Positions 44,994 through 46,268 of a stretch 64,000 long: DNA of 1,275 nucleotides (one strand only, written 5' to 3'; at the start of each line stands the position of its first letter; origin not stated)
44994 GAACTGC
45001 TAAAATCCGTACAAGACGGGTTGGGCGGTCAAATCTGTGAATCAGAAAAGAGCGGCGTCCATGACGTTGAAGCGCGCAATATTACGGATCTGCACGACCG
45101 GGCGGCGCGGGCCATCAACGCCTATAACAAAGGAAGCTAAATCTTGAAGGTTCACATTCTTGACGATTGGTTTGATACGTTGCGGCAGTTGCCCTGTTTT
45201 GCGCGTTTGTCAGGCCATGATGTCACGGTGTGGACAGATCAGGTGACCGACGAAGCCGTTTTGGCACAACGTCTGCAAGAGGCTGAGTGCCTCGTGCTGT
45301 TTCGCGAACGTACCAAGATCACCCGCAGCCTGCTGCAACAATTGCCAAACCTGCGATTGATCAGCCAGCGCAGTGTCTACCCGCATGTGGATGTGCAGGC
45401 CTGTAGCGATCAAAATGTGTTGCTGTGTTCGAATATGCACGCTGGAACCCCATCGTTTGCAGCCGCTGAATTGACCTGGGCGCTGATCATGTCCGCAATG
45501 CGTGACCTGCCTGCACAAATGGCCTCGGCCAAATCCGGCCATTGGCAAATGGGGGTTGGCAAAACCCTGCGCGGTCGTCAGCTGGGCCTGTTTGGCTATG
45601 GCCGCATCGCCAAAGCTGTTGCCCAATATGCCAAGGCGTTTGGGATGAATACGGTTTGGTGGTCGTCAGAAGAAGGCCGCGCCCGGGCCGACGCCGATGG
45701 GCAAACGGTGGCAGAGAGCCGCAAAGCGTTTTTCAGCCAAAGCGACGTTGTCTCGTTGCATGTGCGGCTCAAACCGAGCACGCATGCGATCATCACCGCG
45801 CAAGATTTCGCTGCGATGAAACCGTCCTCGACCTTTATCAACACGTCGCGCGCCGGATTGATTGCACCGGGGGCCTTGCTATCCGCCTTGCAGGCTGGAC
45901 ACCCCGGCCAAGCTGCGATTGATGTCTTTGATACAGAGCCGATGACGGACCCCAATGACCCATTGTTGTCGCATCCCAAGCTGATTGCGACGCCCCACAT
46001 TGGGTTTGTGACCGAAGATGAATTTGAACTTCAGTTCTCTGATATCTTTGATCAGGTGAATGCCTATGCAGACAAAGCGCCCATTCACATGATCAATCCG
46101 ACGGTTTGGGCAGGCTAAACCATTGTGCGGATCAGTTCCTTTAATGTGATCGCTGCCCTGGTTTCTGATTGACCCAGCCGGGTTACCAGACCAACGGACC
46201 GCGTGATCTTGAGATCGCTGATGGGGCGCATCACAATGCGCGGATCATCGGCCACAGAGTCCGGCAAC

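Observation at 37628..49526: Expanded tricarballylate/aconitate catabolic cluster with two regulators and unexplained enzymes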

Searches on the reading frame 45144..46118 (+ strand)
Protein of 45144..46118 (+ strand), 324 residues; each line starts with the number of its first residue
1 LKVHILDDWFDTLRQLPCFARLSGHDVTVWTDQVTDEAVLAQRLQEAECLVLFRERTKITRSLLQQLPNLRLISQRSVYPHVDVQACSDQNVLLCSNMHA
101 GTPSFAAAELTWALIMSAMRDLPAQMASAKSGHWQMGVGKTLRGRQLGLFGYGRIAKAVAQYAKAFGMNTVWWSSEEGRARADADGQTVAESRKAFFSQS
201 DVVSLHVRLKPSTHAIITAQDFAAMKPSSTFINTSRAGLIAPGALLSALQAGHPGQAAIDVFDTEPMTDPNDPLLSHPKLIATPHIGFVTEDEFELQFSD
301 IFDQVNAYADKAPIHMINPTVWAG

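Call 3: search_protein_families(library=pfam, proteins=[window:45144-46118:+])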
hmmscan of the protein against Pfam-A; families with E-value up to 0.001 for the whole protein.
window:45144-46118:+ (324 aa): 2 families
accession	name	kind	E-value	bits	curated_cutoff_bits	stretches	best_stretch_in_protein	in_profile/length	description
PF02826.25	2-Hacid_dh_C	-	3.6e-48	163.7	25.1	1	113-287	2-178/178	D-isomer specific 2-hydroxyacid dehydrogenase, NAD binding domain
PF00389.36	2-Hacid_dh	-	6.4e-13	49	24.6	1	23-199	18-126/134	D-isomer specific 2-hydroxyacid dehydrogenase, catalytic domain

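Call 4: search_protein_families(library=ncbifam, proteins=[window:45144-46118:+])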
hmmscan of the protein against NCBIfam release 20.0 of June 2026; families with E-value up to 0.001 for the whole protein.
window:45144-46118:+ (324 aa): 21 families
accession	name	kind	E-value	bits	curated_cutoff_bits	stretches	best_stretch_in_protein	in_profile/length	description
TIGR01327.1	PGDH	equivalog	2.2e-50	171.9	454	1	27-308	21-300/525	phosphoglycerate dehydrogenase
NF005069.0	PRK06487.1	equivalog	1.7e-42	145.6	448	1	34-318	36-320/320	2-hydroxyacid dehydrogenase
NF008759.0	PRK11790.1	equivalog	1.8e-41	142.2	404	1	32-307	40-315/410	phosphoglycerate dehydrogenase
NF009714.1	PRK13243.1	equivalog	3.6e-41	141.6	455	1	25-292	23-296/332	glyoxylate reductase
NF011938.0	PRK15409.1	equivalog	1.7e-35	122.6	492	1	35-321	32-322/324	glyoxylate/hydroxypyruvate reductase GhrB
NF006263.0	PRK08410.1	equivalog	1.4e-30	106.8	389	1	33-310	29-308/311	D-2-hydroxyacid dehydrogenase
NF005387.0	PRK06932.1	equivalog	1.9e-29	102.6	492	1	30-309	27-310/314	2-hydroxyacid dehydrogenase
NF005027.0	PRK06436.1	equivalog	2.5e-25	89.2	261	1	80-315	61-286/303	2-hydroxyacid dehydrogenase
NF000492.1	vanH_gen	exception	4.3e-25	88.4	540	1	28-265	26-255/312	D-lactate dehydrogenase VanH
NF005750.0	PRK07574.1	equivalog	1.2e-24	87.1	329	1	18-287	62-335/386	NAD-dependent formate dehydrogenase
NF041369.1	Dhydh_Halo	equivalog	7.8e-22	77.9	400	1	74-294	61-280/305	D-2-hydroxyacid dehydrogenase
NF001309.0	PRK00257.1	equivalog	3.5e-20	72.3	434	1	37-287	28-256/379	4-phosphoerythronate dehydrogenase PdxB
NF000112.1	vanH-Amyco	exception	3.6e-19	69.2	625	1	52-265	76-284/348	VanH-AOV family D-lactate dehydrogenase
NF000151.1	vanH-Ac1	exception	2.8e-18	66.3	750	1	54-265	85-291/351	D-lactate dehydrogenase VanH-Ac1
NF000371.1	vanH_Agroup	exception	7.9e-18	64.7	700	1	59-265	59-260/322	VanH-A/VanH-Pt family D-lactate dehydrogenase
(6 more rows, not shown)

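Call 28: search_solved_structures(query=window:45144-46118:+, max_evalue=1e-20)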
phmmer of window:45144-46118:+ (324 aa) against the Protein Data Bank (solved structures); distinct sequences matched with E-value up to 1e-20: 61 (the best 60 are shown).
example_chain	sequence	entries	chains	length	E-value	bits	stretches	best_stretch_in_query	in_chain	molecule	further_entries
4s1v_D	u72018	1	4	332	2.4e-83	283.4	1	1-312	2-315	D-3-phosphoglycerate dehydrogenase-related protein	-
3gg9_A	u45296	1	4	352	5.3e-82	278.9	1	1-320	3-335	d-3-phosphoglycerate dehydrogenase oxidoreductase protein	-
7ewh_A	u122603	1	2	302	2.3e-34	122.5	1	32-292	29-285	D-3-phosphoglycerate dehydrogenase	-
5n6c_A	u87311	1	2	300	2.3e-34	122.5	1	32-292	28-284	D-3-phosphoglycerate dehydrogenase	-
7dkm_A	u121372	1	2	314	2.4e-34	122.4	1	32-292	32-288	D-3-phosphoglycerate dehydrogenase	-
6plf_A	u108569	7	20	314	2.4e-34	122.4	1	32-292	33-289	D-3-phosphoglycerate dehydrogenase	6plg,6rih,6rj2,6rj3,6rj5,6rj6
6cwa_A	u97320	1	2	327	2.7e-34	122.2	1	32-292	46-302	D-3-phosphoglycerate dehydrogenase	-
7cvp_A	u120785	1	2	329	2.8e-34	122.2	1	32-292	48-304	D-3-phosphoglycerate dehydrogenase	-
2g76_A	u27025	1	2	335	3e-34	122.1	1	32-292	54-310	D-3-phosphoglycerate dehydrogenase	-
1wwk_A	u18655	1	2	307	6e-34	121.1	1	30-295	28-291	phosphoglycerate dehydrogenase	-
3ddn_A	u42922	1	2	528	5.9e-32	114.5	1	24-305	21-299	D-3-phosphoglycerate dehydrogenase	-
1ygy_A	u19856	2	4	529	5.9e-32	114.5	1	24-305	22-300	D-3-phosphoglycerate dehydrogenase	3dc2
9jcm_A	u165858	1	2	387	1.9e-30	109.6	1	49-293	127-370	D-3-phosphoglycerate dehydrogenase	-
9jcn_A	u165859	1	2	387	1.3e-29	106.9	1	49-293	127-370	D-3-phosphoglycerate dehydrogenase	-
2ekl_A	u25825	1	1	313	2.8e-29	105.8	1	50-292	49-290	D-3-phosphoglycerate dehydrogenase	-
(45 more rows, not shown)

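Call 68: find_homologous_proteins(query=window:45144-46118:+)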
Query window:45144-46118:+ (324 aa): 8000 proteins with E <= 0.001 among 8000 candidates; the best 120 are listed.
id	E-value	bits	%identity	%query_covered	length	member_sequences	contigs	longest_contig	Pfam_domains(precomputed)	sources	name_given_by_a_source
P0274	2.4e-196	669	90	100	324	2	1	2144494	PF00389.37,PF02826.26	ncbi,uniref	ncbi:D-2-hydroxyacid dehydrogenase family protein [Cognatishimia sp. WU-CL00825]|uniref:D-2-hydroxya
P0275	6.8e-176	602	80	100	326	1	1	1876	PF00389.37,PF02826.26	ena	-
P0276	3.2e-175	600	79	100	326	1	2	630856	PF00389.37,PF02826.26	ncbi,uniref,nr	ncbi:D-2-hydroxyacid dehydrogenase family protein [Ruegeria arenilitoris]|uniref:D-2-hydroxyacid deh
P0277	3.3e-175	600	80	99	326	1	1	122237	PF00389.37,PF02826.26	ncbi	-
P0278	1.0e-174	598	80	99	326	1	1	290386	PF00389.37,PF02826.26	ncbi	-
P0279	4.1e-174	596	80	99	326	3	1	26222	PF00389.37,PF02826.26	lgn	-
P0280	1.1e-173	595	79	100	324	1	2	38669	PF00389.37,PF02826.26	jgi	-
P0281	1.4e-173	595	80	99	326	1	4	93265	PF00389.37,PF02826.26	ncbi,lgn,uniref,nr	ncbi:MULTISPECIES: D-2-hydroxyacid dehydrogenase family protein [unclassified Ruegeria]|uniref:D-2-h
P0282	1.5e-173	594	79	99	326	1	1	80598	PF00389.37,PF02826.26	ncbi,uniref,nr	ncbi:D-2-hydroxyacid dehydrogenase family protein [uncultured Ruegeria sp.]|uniref:D-2-hydroxyacid d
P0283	2.3e-173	594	80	99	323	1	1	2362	PF00389.37,PF02826.26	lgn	-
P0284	3.7e-173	593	79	99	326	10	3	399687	PF00389.37,PF02826.26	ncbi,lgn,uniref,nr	ncbi:D-2-hydroxyacid dehydrogenase family protein [Ruegeria sp. HKCCD6228]|uniref:D-2-hydroxyacid de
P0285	4.3e-173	593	80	99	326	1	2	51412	PF00389.37,PF02826.26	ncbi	-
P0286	4.6e-173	593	79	100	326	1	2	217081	PF00389.37,PF02826.26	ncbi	-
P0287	4.8e-173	593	79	99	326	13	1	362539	PF00389.37,PF02826.26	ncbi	-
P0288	5.0e-173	593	80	99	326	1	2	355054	PF00389.37,PF02826.26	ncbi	-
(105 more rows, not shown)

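Call 69: search_dna_similar(query=window:45144-46118:+, collection=plasmids, mode=protein, max_evalue=1e-40, max_rows=40)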
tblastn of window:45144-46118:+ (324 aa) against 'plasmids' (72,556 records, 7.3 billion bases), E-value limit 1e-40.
Records with a match: 141; places in all: 148; records where one place covers at least 80% of the query: 140.
Best place of each record, by identity: 60-80% 40; <60% 101.
By first word of the organism name: Pseudosulfitobacter 32; Rhizobium 17; Pantoea 11; Azospirillum 11; Vibrio 10; Paracoccus 6; Burkholderia 5; Paraburkholderia 5; Thioclava 4; Variovorax 3; and 27 more.
By predicted mobility (MOB-suite, as given by PLSDB): non-mobilizable 125; conjugative 8; mobilizable 8.
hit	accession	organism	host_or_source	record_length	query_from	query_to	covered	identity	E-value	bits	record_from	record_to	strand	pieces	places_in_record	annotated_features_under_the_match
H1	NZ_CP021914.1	Sagittula sp. P11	cell culture,sulfidic waters (60 m) ...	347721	1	323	100%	71.8%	1e-151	477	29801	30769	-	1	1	D-2-hydroxyacid dehydrogenase family protein | AbrB family transcriptional regulator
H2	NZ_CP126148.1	Sagittula sp. MA-2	Cell culture,Coastal seawater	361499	1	323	100%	71.8%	5e-151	476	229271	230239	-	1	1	D-2-hydroxyacid dehydrogenase family protein | AbrB family transcriptional regulator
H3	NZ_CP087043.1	Pseudosulfitobacter pseudonitzschiae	Mediolabrus comicus,The surface ...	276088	1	323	100%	70.6%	5e-156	490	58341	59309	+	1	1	D-2-hydroxyacid dehydrogenase family protein | AbrB family transcriptional regulator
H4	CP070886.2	Pseudosulfitobacter pseudonitzschiae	Skeletonema costatum,The surface ...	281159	1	323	100%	70.6%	5e-156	490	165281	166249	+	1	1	D-2-hydroxyacid dehydrogenase family protein | AbrB family transcriptional regulator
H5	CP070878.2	Pseudosulfitobacter pseudonitzschiae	Skeletonema costatum,The surface ...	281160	1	323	100%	70.6%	5e-156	490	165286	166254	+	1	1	D-2-hydroxyacid dehydrogenase family protein | AbrB family transcriptional regulator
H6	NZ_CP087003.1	Pseudosulfitobacter pseudonitzschiae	Skeletonema costatum,The surface ...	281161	1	323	100%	70.6%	5e-156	490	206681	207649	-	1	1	D-2-hydroxyacid dehydrogenase family protein | AbrB family transcriptional regulator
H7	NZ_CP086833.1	Pseudosulfitobacter pseudonitzschiae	Trieres chinensis,The surface seawater ...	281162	1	323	100%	70.6%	5e-156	490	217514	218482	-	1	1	D-2-hydroxyacid dehydrogenase family protein | AbrB family transcriptional regulator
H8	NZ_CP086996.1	Pseudosulfitobacter pseudonitzschiae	Skeletonema costatum,The surface ...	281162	1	323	100%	70.6%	5e-156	490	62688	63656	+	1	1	D-2-hydroxyacid dehydrogenase family protein | AbrB family transcriptional regulator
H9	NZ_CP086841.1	Pseudosulfitobacter pseudonitzschiae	Trieres chinensis,The surface seawater ...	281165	1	323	100%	70.6%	5e-156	490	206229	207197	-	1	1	D-2-hydroxyacid dehydrogenase family protein | AbrB family transcriptional regulator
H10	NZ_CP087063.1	Pseudosulfitobacter pseudonitzschiae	Mediolabrus comicus,The surface ...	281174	1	323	100%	70.6%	5e-156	490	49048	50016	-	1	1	D-2-hydroxyacid dehydrogenase family protein | AbrB family transcriptional regulator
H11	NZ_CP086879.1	Pseudosulfitobacter pseudonitzschiae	Skeletonema costatum,The surface ...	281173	1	323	100%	70.6%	5e-156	490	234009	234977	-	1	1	D-2-hydroxyacid dehydrogenase family protein | AbrB family transcriptional regulator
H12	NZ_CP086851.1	Pseudosulfitobacter pseudonitzschiae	Skeletonema costatum,The surface ...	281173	1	323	100%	70.6%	5e-156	490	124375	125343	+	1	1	D-2-hydroxyacid dehydrogenase family protein | AbrB family transcriptional regulator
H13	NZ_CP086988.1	Pseudosulfitobacter pseudonitzschiae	Skeletonema costatum,The surface ...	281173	1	323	100%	70.6%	5e-156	490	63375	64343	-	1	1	D-2-hydroxyacid dehydrogenase family protein | AbrB family transcriptional regulator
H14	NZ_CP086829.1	Pseudosulfitobacter pseudonitzschiae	Trieres chinensis,The surface seawater ...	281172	1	323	100%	70.6%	5e-156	490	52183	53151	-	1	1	D-2-hydroxyacid dehydrogenase family protein | AbrB family transcriptional regulator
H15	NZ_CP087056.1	Pseudosulfitobacter pseudonitzschiae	Mediolabrus comicus,The surface ...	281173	1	323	100%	70.6%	5e-156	490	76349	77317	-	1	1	D-2-hydroxyacid dehydrogenase family protein | AbrB family transcriptional regulator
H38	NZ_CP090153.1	Roseivivax marinus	Bathymodiolus marisindicus,single cell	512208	1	323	100%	65.0%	5e-144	456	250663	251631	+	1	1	D-2-hydroxyacid dehydrogenase family protein | LysR substrate-binding domain-containing protein | thiamine pyrophosphate-binding protein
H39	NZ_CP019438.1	Thioclava nitratireducens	pure culture,Surface seawater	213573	1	319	98%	64.9%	2e-127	408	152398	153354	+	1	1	D-2-hydroxyacid dehydrogenase family protein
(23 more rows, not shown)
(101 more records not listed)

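Call 70: get_annotated_region(hit=H3, flank=9000)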
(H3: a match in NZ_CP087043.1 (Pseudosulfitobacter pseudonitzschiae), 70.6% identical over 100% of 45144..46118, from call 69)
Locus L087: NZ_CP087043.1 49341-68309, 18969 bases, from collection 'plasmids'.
description: Pseudosulfitobacter pseudonitzschiae strain MC52-18 plasmid P1, complete sequence
organism: Pseudosulfitobacter pseudonitzschiae (NCBI taxid 1402135)
taxonomy: Bacteria; Pseudomonadota; Alphaproteobacteria; Rhodobacterales; Roseobacteraceae; Pseudosulfitobacter; Pseudosulfitobacter pseudonitzschiae
host: -; source: Mediolabrus comicus,The surface seawater at the Pearl River Estuary; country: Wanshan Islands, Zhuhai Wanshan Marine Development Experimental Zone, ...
typing (MOB-suite, as given by PLSDB): non-mobilizable; replicon rep_cluster_558
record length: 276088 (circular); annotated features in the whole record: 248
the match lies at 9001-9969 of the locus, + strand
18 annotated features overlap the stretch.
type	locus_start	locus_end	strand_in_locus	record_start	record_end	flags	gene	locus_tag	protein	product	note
CDS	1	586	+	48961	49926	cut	-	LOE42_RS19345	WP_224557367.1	IS1595 family transposase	-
CDS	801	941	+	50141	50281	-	-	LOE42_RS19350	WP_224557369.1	hypothetical protein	-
CDS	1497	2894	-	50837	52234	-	-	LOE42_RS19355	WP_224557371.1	sensor histidine kinase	GO:0007165 - signal transduction [Evidence IEA]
CDS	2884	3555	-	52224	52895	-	-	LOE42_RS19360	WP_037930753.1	response regulator transcription factor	GO:0000160 - phosphorelay signal transduction system [Evidence IEA]; GO:0006355 - regulation of DNA-templated ...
CDS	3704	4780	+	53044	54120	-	-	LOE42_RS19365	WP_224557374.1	tricarboxylate transporter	-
CDS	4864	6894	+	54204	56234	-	-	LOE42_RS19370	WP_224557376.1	tripartite tricarboxylate transporter permease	-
CDS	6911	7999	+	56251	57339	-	-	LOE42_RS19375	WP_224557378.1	4-oxalomesaconate tautomerase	-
CDS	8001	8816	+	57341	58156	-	-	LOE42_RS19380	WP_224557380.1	universal stress protein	-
CDS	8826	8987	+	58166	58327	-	-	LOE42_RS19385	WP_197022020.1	hypothetical protein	-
CDS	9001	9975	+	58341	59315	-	-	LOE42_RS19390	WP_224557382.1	D-2-hydroxyacid dehydrogenase family protein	-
CDS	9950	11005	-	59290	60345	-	-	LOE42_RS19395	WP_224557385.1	AbrB family transcriptional regulator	-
CDS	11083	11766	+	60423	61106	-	-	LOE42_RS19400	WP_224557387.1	GntR family transcriptional regulator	-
CDS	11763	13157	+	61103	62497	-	tcuA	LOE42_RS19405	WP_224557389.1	FAD-dependent tricarballylate dehydrogenase TcuA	-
CDS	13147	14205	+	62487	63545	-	tcuB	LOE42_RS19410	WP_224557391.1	tricarballylate utilization 4Fe-4S protein TcuB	-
CDS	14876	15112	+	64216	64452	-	-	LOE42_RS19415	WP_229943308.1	hypothetical protein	-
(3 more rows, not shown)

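Call 71: get_annotated_region(hit=H38, flank=8000)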
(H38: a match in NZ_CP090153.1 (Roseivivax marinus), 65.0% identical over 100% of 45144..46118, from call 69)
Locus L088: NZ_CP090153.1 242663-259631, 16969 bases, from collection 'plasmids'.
description: Roseivivax marinus strain TCYB24 plasmid unnamed1, complete sequence
organism: Roseivivax marinus (NCBI taxid 1379903)
taxonomy: Bacteria; Pseudomonadota; Alphaproteobacteria; Rhodobacterales; Roseobacteraceae; Roseivivax; Roseivivax marinus
host: -; source: Bathymodiolus marisindicus,single cell; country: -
typing (MOB-suite, as given by PLSDB): non-mobilizable
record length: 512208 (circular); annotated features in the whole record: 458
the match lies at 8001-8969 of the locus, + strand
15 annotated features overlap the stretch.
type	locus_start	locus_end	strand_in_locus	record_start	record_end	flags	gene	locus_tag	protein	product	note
CDS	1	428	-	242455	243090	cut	-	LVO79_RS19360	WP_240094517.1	GntR family transcriptional regulator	-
CDS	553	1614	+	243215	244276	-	-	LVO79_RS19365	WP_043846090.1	AbrB family transcriptional regulator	-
CDS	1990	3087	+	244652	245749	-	-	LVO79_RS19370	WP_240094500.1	tricarboxylate transporter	-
CDS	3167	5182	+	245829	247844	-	-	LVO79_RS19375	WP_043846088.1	tripartite tricarboxylate transporter permease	-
CDS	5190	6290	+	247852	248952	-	-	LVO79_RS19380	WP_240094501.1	4-oxalomesaconate tautomerase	-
CDS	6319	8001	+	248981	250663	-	-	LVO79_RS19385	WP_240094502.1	thiamine pyrophosphate-binding protein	-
CDS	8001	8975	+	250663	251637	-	-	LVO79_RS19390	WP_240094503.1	D-2-hydroxyacid dehydrogenase family protein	-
CDS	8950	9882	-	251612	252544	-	-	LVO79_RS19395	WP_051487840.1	LysR substrate-binding domain-containing protein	-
CDS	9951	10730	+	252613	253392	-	-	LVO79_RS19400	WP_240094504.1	sulfite exporter TauE/SafE family protein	GO:0006810 - transport [Evidence IEA]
CDS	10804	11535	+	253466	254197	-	-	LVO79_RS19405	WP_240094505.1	PIG-L deacetylase family protein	-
CDS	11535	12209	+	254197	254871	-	-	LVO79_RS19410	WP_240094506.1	4-carboxy-4-hydroxy-2-oxoadipate aldolase/oxaloacetate decarboxylase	-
CDS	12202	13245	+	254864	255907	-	-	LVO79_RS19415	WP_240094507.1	4-oxalomesaconate tautomerase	-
CDS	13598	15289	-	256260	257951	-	ggt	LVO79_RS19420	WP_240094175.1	gamma-glutamyltransferase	GO:0006750 - glutathione biosynthetic process [Evidence IEA]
CDS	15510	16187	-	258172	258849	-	-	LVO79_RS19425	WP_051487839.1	GntR family transcriptional regulator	-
CDS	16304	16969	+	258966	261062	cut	-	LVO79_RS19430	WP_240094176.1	hydantoinase/oxoprolinase family protein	-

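Call 72: get_annotated_region(hit=H39, flank=8000)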
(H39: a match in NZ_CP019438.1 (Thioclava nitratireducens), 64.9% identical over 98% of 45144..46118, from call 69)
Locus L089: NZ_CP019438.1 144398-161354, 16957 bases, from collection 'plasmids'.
description: Thioclava nitratireducens strain 25B10_4 plasmid unnamed1, complete sequence
organism: Thioclava nitratireducens (NCBI taxid 1915078)
taxonomy: Bacteria; Pseudomonadota; Alphaproteobacteria; Rhodobacterales; Paracoccaceae; Thioclava; Thioclava nitratireducens
host: -; source: pure culture,Surface seawater; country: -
typing (MOB-suite, as given by PLSDB): non-mobilizable; replicon rep_cluster_579
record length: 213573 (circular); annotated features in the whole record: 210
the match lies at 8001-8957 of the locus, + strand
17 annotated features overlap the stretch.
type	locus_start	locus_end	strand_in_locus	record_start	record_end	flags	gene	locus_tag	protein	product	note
CDS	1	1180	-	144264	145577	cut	-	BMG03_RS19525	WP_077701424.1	hypothetical protein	-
CDS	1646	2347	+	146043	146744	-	-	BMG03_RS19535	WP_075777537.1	GntR family transcriptional regulator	-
CDS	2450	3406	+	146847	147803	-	-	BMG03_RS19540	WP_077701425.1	tripartite tricarboxylate transporter substrate binding protein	-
CDS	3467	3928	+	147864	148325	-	-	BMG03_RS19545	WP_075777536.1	tripartite tricarboxylate transporter TctB family protein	-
CDS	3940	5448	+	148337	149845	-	-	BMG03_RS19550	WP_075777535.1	tripartite tricarboxylate transporter permease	-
CDS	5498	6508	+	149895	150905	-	-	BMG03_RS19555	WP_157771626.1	AbrB family transcriptional regulator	-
CDS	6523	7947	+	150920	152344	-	-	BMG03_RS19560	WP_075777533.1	MmgE/PrpD family protein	-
CDS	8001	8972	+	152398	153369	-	-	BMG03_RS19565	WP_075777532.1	D-2-hydroxyacid dehydrogenase family protein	-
CDS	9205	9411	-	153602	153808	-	-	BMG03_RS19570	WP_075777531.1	hypothetical protein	-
CDS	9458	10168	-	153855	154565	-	-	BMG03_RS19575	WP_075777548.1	IS6 family transposase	-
CDS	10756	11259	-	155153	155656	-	-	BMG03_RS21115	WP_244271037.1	DMT family transporter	GO:0055085 - transmembrane transport [Evidence IEA]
CDS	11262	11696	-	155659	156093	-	-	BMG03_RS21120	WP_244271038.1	hypothetical protein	-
CDS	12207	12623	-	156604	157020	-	-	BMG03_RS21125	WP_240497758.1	FCD domain-containing protein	-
CDS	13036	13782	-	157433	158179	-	-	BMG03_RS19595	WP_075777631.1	sulfite exporter TauE/SafE family protein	GO:0006810 - transport [Evidence IEA]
CDS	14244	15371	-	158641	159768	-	-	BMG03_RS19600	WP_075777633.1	SRPBCC family protein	GO:0044237 - cellular metabolic process [Evidence IEA]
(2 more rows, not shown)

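Call 73: search_dna_similar(query=window:45144-46118:+, collection=plasmids, mode=protein, max_evalue=1e-40, max_rows=36, rows=spread)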
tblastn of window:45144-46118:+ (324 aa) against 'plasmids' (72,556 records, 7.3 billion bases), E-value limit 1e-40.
Records with a match: 141; places in all: 148; records where one place covers at least 80% of the query: 140.
Best place of each record, by identity: 60-80% 40; <60% 101.
By first word of the organism name: Pseudosulfitobacter 32; Rhizobium 17; Pantoea 11; Azospirillum 11; Vibrio 10; Paracoccus 6; Burkholderia 5; Paraburkholderia 5; Thioclava 4; Variovorax 3; and 27 more.
By predicted mobility (MOB-suite, as given by PLSDB): non-mobilizable 125; conjugative 8; mobilizable 8.
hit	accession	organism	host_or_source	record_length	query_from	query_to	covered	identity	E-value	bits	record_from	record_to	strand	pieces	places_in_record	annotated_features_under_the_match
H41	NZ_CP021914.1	Sagittula sp. P11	cell culture,sulfidic waters (60 m) ...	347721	1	323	100%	71.8%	1e-151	477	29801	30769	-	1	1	D-2-hydroxyacid dehydrogenase family protein | AbrB family transcriptional regulator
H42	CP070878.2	Pseudosulfitobacter pseudonitzschiae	Skeletonema costatum,The surface ...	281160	1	323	100%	70.6%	5e-156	490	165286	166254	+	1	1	D-2-hydroxyacid dehydrogenase family protein | AbrB family transcriptional regulator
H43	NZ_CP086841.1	Pseudosulfitobacter pseudonitzschiae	Trieres chinensis,The surface seawater ...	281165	1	323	100%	70.6%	5e-156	490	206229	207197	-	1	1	D-2-hydroxyacid dehydrogenase family protein | AbrB family transcriptional regulator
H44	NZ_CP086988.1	Pseudosulfitobacter pseudonitzschiae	Skeletonema costatum,The surface ...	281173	1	323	100%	70.6%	5e-156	490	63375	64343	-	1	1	D-2-hydroxyacid dehydrogenase family protein | AbrB family transcriptional regulator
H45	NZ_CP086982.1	Pseudosulfitobacter pseudonitzschiae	Skeletonema costatum,The surface ...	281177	1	323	100%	70.6%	5e-156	490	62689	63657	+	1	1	D-2-hydroxyacid dehydrogenase family protein | AbrB family transcriptional regulator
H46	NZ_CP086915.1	Pseudosulfitobacter pseudonitzschiae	Skeletonema costatum,The surface ...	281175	1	323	100%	70.6%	5e-156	490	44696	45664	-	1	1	D-2-hydroxyacid dehydrogenase family protein | AbrB family transcriptional regulator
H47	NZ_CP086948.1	Pseudosulfitobacter pseudonitzschiae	Skeletonema costatum,The surface ...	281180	1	323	100%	70.6%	5e-156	490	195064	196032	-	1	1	D-2-hydroxyacid dehydrogenase family protein | AbrB family transcriptional regulator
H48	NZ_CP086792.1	Pseudosulfitobacter pseudonitzschiae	Thalassiosira tenera,The surface ...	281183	1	323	100%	70.6%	5e-156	490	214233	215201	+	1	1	D-2-hydroxyacid dehydrogenase family protein | AbrB family transcriptional regulator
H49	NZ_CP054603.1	Pseudosulfitobacter pseudonitzschiae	surface sea water,shallow sea, symbosis ...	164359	1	323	100%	70.6%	1e-155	489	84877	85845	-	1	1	D-2-hydroxyacid dehydrogenase family protein | AbrB family transcriptional regulator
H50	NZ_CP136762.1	Palleronia sp. LCG004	cell culture,Intertidal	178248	1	323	100%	69.0%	7e-152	478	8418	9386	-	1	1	D-2-hydroxyacid dehydrogenase family protein | AbrB family transcriptional regulator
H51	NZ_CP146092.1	Ralstonia sp. RRA.1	-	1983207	1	319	98%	59.9%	6e-129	412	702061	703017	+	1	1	none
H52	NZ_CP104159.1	Rhizobium sp. CB3060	Leucaena leucocephala,cell culture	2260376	1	321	99%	49.2%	5e-102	335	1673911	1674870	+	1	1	record has no annotation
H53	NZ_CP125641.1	Rhizobium sp. BT03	Phaseolus vulgaris,Pure culture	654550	1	321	99%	48.0%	3e-101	333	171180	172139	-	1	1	D-2-hydroxyacid dehydrogenase family protein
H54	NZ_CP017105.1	Rhizobium gallicum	Phaseolus vulgaris,Whole ...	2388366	1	321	99%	46.4%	2e-97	322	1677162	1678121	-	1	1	none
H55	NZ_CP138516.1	Variovorax paradoxus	Legume root,PacBio whole genome assembly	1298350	1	321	99%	45.7%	1e-76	262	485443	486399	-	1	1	none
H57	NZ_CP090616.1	Vibrio pelagius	single cell,surface seawater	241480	1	308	95%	43.1%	6e-78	266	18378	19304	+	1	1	D-2-hydroxyacid dehydrogenase family protein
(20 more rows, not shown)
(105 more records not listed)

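Call 74: get_annotated_region(hit=H51, flank=8000)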
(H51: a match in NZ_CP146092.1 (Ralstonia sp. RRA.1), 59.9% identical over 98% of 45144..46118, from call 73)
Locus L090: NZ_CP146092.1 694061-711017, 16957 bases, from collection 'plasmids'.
description: Ralstonia sp. RRA.1 plasmid unnamed1, complete sequence
organism: Ralstonia sp. RRA.1 (NCBI taxid 3122075)
taxonomy: Bacteria; Pseudomonadota; Betaproteobacteria; Burkholderiales; Burkholderiaceae; Ralstonia; Ralstonia sp. RRA.1
host: -; source: -; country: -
typing (MOB-suite, as given by PLSDB): non-mobilizable
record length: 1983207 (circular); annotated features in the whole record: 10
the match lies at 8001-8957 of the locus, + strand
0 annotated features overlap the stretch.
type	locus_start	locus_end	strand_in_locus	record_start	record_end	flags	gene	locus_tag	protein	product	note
